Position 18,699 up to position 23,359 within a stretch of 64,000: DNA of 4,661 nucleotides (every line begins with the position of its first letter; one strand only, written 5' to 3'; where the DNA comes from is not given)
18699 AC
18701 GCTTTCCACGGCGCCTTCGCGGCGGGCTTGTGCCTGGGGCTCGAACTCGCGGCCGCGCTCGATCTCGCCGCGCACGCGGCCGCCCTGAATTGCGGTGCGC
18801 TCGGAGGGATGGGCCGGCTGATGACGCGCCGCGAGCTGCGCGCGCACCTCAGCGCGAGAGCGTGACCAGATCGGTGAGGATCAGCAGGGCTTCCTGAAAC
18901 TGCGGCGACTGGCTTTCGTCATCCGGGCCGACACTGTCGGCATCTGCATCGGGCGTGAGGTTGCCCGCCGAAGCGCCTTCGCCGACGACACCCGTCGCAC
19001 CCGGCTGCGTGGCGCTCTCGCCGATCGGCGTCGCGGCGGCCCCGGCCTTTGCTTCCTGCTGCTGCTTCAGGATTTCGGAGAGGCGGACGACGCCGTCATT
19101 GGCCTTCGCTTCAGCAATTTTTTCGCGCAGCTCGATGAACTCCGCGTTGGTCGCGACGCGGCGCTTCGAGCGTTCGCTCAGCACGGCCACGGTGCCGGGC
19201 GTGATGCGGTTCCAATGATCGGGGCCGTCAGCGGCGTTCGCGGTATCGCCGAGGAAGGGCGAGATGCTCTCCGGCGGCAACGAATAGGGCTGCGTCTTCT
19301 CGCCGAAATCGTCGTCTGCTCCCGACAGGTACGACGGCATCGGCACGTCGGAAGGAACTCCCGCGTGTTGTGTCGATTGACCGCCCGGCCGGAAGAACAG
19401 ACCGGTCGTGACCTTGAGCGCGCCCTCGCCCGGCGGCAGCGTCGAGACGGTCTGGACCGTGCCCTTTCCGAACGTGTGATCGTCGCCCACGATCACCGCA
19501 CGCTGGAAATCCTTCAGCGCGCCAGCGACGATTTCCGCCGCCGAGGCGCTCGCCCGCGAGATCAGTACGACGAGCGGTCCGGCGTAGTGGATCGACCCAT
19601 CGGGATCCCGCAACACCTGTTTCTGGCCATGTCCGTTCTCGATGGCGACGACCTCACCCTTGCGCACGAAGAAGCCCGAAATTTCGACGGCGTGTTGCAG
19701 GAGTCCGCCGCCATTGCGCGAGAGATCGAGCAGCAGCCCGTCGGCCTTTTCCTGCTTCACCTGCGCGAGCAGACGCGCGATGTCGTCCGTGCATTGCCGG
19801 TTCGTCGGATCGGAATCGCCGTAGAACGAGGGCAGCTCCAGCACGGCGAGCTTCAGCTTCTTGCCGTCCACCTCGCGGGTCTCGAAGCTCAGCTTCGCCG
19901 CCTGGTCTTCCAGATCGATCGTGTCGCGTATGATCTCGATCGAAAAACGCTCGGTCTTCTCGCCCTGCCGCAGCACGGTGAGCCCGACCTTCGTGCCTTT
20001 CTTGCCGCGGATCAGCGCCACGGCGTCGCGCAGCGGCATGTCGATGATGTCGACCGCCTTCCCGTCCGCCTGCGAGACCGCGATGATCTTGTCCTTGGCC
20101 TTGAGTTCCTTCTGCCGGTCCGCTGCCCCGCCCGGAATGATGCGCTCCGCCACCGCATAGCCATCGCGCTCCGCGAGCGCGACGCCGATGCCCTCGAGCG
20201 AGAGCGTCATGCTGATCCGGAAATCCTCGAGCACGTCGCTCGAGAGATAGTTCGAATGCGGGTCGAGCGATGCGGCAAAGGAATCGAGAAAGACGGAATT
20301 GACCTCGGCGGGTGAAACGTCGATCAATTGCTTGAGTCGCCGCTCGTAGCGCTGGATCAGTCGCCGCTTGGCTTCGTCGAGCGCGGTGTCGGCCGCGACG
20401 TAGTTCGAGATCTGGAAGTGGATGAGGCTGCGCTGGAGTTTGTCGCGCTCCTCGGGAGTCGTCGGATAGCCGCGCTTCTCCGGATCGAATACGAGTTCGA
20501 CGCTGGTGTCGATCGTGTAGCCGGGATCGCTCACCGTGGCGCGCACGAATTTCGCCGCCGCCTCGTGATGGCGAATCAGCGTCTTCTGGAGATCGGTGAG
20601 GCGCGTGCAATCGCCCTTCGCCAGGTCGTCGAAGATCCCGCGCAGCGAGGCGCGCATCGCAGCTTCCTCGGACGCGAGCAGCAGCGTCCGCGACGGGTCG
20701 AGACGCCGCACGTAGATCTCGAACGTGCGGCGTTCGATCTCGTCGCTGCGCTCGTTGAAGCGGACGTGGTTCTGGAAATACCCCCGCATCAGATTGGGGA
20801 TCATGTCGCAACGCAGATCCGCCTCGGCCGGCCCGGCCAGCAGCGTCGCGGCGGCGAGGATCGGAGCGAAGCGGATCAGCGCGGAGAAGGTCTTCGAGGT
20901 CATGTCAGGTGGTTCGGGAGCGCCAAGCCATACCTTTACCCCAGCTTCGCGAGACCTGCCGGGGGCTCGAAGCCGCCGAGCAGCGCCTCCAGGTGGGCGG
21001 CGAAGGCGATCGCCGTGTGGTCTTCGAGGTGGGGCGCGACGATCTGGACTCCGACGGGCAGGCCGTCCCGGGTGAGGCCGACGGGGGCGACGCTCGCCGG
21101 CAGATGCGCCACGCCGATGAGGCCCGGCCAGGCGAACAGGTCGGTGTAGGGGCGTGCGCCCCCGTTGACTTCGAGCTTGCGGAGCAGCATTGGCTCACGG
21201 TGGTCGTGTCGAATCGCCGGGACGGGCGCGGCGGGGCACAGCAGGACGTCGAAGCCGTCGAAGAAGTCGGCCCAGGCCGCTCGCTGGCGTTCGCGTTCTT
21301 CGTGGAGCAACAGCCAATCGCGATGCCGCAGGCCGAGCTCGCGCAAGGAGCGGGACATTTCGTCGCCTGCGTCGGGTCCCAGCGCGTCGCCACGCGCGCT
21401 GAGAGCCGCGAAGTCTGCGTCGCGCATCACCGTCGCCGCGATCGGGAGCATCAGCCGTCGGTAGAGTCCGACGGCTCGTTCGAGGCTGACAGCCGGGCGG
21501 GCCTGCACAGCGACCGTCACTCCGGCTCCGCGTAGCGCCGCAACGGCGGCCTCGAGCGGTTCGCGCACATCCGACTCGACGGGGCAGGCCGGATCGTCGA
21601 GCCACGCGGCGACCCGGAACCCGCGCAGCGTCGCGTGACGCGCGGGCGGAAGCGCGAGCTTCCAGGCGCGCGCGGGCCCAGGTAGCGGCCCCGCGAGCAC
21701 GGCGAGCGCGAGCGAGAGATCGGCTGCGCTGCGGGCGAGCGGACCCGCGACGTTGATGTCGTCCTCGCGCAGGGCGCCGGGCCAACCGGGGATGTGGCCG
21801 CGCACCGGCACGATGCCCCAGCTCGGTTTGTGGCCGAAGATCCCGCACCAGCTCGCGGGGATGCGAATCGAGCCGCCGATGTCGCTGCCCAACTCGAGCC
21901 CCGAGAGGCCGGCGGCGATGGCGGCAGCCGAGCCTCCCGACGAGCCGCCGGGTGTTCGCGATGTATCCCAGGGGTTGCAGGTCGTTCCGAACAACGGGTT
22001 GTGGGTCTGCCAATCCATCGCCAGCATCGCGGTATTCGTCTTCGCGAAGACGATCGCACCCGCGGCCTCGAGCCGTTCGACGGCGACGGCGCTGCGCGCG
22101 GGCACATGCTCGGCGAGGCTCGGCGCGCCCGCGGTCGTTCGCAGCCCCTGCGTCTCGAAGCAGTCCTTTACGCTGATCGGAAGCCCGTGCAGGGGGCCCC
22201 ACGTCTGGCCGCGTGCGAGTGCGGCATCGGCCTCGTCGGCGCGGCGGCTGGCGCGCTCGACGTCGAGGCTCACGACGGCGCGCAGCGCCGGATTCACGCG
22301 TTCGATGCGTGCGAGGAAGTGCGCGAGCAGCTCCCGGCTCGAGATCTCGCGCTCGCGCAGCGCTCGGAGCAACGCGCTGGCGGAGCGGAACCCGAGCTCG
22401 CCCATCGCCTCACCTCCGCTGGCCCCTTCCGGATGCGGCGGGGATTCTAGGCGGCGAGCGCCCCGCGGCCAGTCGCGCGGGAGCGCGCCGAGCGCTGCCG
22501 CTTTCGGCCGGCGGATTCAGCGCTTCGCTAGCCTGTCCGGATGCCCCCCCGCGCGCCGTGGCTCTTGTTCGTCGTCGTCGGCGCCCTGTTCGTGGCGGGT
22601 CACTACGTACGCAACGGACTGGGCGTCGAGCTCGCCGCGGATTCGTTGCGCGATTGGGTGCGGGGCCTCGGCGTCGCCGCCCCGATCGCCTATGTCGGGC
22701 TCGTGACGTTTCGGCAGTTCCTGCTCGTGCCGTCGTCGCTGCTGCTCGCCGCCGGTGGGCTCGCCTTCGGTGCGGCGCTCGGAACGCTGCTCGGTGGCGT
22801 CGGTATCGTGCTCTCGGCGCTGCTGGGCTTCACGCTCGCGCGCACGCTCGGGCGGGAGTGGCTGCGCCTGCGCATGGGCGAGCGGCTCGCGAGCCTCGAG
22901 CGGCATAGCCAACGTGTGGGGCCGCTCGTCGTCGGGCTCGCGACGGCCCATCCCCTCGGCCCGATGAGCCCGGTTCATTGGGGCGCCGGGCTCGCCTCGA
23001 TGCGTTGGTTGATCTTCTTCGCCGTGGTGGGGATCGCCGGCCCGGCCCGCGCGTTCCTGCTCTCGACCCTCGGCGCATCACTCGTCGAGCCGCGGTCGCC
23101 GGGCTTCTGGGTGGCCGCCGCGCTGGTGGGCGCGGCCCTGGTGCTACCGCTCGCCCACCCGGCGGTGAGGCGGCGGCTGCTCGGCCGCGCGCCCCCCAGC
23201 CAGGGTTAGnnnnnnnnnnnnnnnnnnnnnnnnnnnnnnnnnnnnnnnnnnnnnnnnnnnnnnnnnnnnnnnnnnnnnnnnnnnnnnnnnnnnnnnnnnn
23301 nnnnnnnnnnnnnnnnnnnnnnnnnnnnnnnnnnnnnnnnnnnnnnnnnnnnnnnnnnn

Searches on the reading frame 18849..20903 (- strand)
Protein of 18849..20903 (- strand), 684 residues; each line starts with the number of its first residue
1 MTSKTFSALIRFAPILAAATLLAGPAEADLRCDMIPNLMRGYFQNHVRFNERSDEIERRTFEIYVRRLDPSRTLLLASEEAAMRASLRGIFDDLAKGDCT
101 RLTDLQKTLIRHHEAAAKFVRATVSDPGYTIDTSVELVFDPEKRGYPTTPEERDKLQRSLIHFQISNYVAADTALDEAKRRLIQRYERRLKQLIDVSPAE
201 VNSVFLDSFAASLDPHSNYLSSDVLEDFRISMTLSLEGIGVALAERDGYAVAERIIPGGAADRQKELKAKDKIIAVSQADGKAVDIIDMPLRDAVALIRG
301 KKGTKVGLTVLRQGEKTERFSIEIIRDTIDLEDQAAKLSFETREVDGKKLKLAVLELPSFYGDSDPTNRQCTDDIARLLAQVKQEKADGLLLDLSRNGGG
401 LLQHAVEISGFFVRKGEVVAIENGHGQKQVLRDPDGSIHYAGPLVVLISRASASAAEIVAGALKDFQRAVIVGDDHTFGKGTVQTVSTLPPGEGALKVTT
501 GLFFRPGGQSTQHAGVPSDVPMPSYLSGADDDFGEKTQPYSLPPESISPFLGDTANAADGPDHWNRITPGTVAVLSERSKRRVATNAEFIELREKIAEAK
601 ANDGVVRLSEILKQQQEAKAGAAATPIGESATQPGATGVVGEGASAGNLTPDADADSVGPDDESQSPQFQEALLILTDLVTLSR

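Call 41: search_protein_families(library=pfam, proteins=[window:18849-20903:-], max_evalue=0.0001)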
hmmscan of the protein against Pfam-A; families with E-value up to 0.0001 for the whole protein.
window:18849-20903:- (684 aa): 4 families
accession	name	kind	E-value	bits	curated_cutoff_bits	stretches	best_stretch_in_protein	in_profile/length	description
PF03572.23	Peptidase_S41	-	1.2e-40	139.2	24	1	351-521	1-164/165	Peptidase family S41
PF17804.6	TSP_NTD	-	9.6e-30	104.6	26.4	1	44-222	7-187/188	Tail specific protease N-terminal domain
PF00595.29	PDZ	-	5.1e-09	36.8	23.2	1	232-311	6-81/81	PDZ domain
PF11818.13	DUF3340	-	6.5e-06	26.8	28.6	1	531-680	4-154/155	C-terminal domain of tail specific protease (DUF3340)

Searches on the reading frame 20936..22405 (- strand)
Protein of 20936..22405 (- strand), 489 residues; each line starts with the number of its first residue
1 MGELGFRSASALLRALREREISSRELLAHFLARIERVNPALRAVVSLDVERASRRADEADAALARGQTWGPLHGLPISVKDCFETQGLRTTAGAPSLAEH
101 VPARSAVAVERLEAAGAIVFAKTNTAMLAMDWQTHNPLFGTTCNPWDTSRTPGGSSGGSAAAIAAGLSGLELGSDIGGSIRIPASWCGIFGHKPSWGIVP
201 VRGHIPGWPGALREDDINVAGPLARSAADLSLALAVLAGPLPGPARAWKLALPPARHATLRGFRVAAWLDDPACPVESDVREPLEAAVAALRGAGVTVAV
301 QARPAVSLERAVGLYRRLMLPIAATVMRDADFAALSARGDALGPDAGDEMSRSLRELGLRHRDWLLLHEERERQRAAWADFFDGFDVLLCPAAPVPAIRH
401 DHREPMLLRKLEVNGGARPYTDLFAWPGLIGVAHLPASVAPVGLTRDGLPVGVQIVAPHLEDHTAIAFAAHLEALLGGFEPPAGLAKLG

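Call 42: search_protein_families(library=pfam, proteins=[window:20936-22405:-], max_evalue=0.0001)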
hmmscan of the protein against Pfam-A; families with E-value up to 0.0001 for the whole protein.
window:20936-22405:- (489 aa): 1 family
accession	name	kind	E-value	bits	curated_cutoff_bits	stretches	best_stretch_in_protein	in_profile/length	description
PF01425.27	Amidase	-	5.2e-103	345.9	27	1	25-464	1-443/445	Amidase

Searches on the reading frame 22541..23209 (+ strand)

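Call 42: search_protein_families(library=pfam, proteins=[window:22541-23209:+], max_evalue=0.0001)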
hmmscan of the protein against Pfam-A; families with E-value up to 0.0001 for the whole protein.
window:22541-23209:+ (222 aa): 1 family
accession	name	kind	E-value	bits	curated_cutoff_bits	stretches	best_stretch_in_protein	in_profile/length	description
PF09335.16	VTT_dom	-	7.1e-15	56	33.9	1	63-179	1-122/123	VTT domain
